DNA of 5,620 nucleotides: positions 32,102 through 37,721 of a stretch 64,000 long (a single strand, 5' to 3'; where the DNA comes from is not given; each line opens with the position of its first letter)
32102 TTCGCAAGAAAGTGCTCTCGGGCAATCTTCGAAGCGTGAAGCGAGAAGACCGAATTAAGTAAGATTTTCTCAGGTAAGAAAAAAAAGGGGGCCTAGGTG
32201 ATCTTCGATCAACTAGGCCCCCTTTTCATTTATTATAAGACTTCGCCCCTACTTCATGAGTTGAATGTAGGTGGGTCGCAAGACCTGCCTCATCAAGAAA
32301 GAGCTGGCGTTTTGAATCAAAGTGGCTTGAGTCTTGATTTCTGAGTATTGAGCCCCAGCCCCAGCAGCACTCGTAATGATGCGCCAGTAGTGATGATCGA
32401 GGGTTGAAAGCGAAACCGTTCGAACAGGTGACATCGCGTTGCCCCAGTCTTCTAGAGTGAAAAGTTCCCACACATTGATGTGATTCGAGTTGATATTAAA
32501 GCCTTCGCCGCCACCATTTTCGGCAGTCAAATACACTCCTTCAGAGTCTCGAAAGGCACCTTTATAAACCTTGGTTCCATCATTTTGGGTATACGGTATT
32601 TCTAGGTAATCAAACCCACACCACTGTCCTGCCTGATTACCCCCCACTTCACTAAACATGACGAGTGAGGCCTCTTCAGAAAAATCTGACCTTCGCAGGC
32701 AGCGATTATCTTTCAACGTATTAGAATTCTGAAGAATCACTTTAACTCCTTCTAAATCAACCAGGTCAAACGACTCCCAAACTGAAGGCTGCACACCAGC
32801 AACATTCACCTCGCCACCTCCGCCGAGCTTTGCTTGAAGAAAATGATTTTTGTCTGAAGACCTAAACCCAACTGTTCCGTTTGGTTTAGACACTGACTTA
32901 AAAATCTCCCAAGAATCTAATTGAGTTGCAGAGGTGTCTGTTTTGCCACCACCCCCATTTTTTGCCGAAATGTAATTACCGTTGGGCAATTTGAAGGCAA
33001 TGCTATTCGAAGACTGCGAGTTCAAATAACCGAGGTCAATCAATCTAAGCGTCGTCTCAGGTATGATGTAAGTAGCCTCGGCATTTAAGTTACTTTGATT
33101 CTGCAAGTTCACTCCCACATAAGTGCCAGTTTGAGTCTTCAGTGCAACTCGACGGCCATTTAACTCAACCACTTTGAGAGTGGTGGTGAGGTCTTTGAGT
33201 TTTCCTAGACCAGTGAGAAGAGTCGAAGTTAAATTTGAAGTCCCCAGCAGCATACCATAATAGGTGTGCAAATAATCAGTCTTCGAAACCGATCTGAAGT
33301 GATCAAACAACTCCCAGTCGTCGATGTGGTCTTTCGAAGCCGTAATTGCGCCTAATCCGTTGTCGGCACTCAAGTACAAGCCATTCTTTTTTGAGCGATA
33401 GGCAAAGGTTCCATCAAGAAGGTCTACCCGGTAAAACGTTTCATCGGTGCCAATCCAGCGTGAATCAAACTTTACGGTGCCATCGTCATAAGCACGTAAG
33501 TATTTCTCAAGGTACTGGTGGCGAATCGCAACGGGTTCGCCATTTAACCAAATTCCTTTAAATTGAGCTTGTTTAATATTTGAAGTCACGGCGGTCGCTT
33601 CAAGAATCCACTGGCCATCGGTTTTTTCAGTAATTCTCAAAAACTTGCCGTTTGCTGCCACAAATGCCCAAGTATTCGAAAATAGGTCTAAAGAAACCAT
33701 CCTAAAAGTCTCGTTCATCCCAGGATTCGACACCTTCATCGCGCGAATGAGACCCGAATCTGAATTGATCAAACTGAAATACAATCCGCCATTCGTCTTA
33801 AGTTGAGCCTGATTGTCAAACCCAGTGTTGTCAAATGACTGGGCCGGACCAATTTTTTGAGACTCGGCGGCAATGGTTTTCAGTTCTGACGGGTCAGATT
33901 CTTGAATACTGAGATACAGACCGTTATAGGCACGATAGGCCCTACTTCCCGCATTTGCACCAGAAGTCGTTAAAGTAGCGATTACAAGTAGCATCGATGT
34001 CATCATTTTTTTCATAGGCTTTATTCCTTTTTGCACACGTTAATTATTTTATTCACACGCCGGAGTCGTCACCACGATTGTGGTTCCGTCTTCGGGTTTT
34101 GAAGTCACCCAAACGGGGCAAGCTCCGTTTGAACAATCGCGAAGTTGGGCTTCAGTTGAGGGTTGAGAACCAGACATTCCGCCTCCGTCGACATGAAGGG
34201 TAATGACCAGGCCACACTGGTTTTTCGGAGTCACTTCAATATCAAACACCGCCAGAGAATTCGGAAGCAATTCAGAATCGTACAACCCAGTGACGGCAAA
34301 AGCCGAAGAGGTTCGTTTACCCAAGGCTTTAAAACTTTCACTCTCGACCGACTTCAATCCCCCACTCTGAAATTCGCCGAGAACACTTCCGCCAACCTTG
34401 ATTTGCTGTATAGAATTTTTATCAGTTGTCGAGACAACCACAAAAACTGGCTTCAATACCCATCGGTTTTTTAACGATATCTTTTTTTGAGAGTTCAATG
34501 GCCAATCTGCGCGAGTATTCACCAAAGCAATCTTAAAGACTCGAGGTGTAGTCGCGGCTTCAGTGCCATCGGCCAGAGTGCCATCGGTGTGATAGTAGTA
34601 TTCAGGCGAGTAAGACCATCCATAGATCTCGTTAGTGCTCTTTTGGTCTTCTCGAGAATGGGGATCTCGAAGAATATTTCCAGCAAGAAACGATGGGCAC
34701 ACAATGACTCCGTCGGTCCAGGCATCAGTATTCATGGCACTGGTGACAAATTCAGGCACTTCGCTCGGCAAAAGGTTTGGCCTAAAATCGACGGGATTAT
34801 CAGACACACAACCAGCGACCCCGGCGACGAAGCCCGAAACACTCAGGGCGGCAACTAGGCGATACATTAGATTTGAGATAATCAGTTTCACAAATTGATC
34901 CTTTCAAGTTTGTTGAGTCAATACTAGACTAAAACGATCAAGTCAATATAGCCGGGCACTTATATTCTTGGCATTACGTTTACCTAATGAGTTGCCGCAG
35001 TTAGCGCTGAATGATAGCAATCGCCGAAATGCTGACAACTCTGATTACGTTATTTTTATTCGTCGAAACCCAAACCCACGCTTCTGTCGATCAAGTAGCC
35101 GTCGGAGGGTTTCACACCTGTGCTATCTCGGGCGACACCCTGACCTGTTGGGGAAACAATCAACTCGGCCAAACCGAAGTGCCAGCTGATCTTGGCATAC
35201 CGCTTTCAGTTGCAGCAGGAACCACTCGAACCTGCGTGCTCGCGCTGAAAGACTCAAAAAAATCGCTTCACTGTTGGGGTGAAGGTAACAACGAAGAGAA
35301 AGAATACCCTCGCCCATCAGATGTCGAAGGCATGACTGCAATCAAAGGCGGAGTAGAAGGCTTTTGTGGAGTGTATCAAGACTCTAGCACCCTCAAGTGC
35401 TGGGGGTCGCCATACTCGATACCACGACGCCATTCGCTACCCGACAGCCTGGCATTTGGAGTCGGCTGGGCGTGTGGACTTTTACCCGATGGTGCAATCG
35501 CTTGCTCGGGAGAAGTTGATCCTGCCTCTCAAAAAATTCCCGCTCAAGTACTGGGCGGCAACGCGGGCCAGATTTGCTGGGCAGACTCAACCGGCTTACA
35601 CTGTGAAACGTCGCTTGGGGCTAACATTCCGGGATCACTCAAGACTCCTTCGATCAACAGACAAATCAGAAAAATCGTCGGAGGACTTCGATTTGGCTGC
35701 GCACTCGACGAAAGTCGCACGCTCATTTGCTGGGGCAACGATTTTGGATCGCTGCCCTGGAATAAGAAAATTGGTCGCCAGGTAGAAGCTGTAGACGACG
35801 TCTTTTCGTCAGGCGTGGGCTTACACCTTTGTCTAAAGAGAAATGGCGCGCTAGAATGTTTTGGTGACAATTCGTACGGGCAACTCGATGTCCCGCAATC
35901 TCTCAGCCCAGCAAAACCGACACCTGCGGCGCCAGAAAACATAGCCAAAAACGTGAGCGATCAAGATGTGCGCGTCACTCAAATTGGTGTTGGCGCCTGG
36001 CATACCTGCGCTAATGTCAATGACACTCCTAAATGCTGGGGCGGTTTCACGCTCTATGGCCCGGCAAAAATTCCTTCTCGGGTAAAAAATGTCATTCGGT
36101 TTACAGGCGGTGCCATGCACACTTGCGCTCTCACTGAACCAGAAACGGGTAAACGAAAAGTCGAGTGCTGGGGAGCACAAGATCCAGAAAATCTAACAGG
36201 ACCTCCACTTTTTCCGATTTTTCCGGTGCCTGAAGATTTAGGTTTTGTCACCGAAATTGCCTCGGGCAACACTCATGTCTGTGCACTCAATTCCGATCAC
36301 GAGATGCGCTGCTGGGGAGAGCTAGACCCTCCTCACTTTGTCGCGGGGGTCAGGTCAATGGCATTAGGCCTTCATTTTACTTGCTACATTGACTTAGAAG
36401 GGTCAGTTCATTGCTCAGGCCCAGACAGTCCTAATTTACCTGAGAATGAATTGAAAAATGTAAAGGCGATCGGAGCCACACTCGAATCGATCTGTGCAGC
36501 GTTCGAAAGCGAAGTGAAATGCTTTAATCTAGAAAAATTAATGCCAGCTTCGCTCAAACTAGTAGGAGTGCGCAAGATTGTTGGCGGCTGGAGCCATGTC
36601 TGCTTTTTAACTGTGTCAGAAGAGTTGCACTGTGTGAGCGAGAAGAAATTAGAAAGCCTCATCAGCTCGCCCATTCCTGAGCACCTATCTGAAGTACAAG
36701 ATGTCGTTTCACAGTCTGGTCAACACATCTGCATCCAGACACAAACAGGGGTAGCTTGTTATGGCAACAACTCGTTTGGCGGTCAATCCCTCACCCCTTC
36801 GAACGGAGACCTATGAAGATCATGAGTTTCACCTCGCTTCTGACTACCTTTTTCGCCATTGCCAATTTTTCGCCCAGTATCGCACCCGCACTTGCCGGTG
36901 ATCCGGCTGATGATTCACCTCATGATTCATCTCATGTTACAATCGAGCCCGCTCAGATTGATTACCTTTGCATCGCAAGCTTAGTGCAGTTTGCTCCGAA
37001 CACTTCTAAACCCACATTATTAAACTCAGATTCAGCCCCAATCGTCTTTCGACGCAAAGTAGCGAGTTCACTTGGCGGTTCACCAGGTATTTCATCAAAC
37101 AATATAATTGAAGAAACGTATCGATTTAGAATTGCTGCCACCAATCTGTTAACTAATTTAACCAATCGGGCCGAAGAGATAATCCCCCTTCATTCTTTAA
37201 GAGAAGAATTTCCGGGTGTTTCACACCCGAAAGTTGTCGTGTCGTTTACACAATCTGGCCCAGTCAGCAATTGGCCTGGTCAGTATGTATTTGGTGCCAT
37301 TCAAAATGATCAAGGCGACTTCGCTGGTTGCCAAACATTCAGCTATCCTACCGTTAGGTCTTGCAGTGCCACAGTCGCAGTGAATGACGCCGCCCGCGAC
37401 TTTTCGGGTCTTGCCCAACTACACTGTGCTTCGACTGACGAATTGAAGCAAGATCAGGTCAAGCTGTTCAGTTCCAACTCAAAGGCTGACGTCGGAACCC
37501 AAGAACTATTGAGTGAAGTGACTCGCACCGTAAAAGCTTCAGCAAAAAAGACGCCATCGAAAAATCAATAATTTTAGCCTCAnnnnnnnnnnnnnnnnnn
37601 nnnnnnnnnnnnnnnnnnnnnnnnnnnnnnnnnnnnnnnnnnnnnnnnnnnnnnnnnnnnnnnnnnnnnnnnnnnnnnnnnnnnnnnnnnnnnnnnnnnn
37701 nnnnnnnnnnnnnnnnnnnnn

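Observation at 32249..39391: Paralogous about 600-aa secreted fascin-like beta-trefoil repeat proteins flanking a secreted RCC1-propeller gene cluster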

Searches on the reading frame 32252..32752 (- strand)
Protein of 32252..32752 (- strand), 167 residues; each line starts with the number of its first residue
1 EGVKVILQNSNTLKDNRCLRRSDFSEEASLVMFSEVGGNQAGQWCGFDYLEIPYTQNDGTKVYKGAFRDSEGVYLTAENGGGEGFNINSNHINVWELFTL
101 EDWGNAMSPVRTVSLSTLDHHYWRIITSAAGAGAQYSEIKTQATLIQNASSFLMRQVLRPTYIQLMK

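Call 25: search_protein_families(library=pfam, proteins=[window:32252-32752:-], max_evalue=10)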
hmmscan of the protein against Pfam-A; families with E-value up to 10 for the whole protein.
window:32252-32752:- (167 aa): 1 family
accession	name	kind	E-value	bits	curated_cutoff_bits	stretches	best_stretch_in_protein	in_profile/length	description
PF25490.1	DUF7910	-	0.024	15.1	35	1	71-100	17-46/140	Domain of unknown function (DUF7910)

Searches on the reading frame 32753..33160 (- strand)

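Call 25: search_protein_families(library=pfam, proteins=[window:32753-33160:-], max_evalue=10)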
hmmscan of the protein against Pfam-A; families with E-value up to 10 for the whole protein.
window:32753-33160:- (136 aa): 4 families
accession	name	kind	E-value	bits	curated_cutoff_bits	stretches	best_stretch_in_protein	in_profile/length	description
PF25490.1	DUF7910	-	2.9e-09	37.6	35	2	96-133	9-46/140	Domain of unknown function (DUF7910)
PF06229.18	FRG1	-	0.0014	18.9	27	2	3-32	38-65/189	FRG1-like domain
PF24612.2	Ig_TgrO1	-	0.012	16.2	27.9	1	12-63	17-67/81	TgrO1-like, immunoglobulin-like domain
PF19087.6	DUF5776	-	0.016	15.8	27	1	4-67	8-63/67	Domain of unknown function (DUF5776)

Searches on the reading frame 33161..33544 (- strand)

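Call 25: search_protein_families(library=pfam, proteins=[window:33161-33544:-], max_evalue=10)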
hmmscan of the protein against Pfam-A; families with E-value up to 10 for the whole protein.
window:33161-33544:- (128 aa): 2 families
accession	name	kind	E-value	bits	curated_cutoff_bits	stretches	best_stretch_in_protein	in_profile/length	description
PF25490.1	DUF7910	-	0.00013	22.5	35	1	41-102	3-66/140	Domain of unknown function (DUF7910)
PF06229.18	FRG1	-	0.16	12.1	27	1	5-79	40-110/189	FRG1-like domain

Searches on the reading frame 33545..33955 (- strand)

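Call 25: search_protein_families(library=pfam, proteins=[window:33545-33955:-], max_evalue=10)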
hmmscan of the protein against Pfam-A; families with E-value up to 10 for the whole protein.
window:33545-33955:- (137 aa): 2 families
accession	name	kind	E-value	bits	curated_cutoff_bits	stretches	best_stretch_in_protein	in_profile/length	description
PF25490.1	DUF7910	-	0.053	14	35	1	48-112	52-116/140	Domain of unknown function (DUF7910)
PF12900.13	Pyridox_ox_2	-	0.22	11.9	27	1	56-121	37-103/140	Pyridoxamine 5'-phosphate oxidase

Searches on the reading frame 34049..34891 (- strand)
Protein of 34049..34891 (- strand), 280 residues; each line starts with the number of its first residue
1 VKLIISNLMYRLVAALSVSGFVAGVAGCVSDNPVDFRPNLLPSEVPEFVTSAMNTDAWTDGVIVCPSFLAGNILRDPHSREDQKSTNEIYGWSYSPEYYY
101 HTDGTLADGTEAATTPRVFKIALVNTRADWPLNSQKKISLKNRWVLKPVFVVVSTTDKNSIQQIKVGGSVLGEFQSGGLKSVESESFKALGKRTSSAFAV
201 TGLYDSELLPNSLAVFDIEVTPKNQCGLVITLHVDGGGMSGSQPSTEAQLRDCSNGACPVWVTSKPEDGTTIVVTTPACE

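Call 4: search_protein_families(library=pfam, proteins=[window:34049-34891:-], max_evalue=1)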
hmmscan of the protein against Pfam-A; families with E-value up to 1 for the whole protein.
window:34049-34891:- (280 aa): 0 families

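Call 60: find_homologous_proteins(query=window:34049-34891:-, max_evalue=0.001)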
Query window:34049-34891:- (280 aa): 1 proteins with E <= 0.001 among 1947 candidates.
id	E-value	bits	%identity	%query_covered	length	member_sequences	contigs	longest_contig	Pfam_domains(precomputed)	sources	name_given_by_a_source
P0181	2.8e-180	616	100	97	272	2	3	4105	-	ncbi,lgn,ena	-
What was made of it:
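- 34049..34891 (-): Orphan lipoprotein gene directly upstream of A on the same strand, 12 to 33 nt away. It is probably co-transcribed with A. No homolog apart from itself among 5.8 billion proteins (call 60).
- Tried and rejected: With the lipoprotein it returned only the lipoprotein itself (call 60).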

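Call 65: search_protein_families(library=ncbifam, proteins=[window:34049-34891:-], max_evalue=0.01)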
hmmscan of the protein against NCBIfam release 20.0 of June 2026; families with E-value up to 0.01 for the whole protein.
window:34049-34891:- (280 aa): 0 families
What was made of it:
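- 34049..34891 (-): No Pfam or NCBIfam family (calls 4, 65).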

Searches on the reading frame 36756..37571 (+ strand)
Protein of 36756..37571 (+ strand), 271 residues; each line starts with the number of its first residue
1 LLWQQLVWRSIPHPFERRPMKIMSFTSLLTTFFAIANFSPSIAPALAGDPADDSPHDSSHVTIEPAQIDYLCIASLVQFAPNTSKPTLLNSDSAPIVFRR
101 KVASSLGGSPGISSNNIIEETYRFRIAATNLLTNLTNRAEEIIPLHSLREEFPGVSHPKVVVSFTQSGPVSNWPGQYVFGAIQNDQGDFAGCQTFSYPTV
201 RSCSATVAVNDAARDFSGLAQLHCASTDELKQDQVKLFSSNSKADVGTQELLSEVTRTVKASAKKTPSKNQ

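Call 4: search_protein_families(library=pfam, proteins=[window:36756-37571:+], max_evalue=1)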
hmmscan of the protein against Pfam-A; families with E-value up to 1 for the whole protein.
window:36756-37571:+ (271 aa): 0 families

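Call 65: search_protein_families(library=ncbifam, proteins=[window:36813-37571:+], max_evalue=0.01)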
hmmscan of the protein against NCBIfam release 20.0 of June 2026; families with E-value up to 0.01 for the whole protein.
window:36813-37571:+ (252 aa): 0 families
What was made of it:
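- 36813..37571 (+): Orphan 252-aa protein with a signal peptide. Its start overlaps the stop of the RCC1-like gene by 4 nt (ATGA), so the two form an operon. No family match (calls 4, 65).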
